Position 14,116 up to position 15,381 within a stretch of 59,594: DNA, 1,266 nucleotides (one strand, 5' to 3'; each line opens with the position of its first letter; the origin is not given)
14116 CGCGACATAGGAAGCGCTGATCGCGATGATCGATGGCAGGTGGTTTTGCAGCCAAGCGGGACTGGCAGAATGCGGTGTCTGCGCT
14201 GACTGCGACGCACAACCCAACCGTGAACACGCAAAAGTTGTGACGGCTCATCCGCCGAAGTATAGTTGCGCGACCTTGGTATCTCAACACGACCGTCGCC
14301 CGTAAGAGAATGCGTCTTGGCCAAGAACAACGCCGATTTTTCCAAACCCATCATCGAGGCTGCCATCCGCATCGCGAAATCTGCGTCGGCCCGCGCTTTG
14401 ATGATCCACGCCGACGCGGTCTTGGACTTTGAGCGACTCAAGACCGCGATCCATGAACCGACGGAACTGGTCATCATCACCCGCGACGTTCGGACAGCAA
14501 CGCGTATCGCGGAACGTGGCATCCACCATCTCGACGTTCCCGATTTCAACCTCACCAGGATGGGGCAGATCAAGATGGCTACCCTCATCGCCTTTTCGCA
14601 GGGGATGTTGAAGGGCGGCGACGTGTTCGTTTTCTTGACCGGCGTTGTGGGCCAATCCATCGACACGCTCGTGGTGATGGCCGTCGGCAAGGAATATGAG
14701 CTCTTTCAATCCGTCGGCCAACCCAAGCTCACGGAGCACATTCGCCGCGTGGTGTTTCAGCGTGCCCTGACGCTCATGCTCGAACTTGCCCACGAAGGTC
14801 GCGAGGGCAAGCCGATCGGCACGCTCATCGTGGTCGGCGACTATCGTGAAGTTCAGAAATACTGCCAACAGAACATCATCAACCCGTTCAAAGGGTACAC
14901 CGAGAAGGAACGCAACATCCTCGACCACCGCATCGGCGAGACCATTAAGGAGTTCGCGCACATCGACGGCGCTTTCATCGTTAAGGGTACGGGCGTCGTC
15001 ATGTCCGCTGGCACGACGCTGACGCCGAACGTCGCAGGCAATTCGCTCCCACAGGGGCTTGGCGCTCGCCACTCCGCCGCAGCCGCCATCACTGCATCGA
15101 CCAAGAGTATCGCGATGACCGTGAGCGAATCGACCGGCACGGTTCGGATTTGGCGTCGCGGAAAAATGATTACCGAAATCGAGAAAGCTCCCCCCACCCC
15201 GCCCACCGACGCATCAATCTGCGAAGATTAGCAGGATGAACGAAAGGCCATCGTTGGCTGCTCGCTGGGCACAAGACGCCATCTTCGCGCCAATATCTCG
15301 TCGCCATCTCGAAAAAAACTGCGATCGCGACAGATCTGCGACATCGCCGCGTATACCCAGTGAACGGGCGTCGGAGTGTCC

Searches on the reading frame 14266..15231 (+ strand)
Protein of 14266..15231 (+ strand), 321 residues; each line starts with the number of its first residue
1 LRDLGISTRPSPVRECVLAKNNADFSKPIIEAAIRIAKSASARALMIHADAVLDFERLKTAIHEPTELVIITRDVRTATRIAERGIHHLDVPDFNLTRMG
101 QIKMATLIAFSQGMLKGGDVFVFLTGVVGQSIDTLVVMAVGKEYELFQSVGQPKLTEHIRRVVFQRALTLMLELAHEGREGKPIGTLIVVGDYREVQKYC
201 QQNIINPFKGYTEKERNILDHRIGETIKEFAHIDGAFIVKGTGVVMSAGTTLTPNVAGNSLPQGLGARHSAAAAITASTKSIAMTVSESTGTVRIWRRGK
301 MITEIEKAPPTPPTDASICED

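Call 68: search_protein_families(library=pfam, proteins=[window:14266-15231:+], max_evalue=0.00001)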
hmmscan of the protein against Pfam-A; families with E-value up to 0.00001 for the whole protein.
window:14266-15231:+ (321 aa): 2 families
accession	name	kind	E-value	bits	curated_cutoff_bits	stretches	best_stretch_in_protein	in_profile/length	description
PF02457.21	DAC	-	1.2e-20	73.7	27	1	175-300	3-118/119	DisA bacterial checkpoint controller nucleotide-binding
PF21755.2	DacZ_P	-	4.8e-13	49.3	27.4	1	29-146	5-123/125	Probable sensor domain DacZ_P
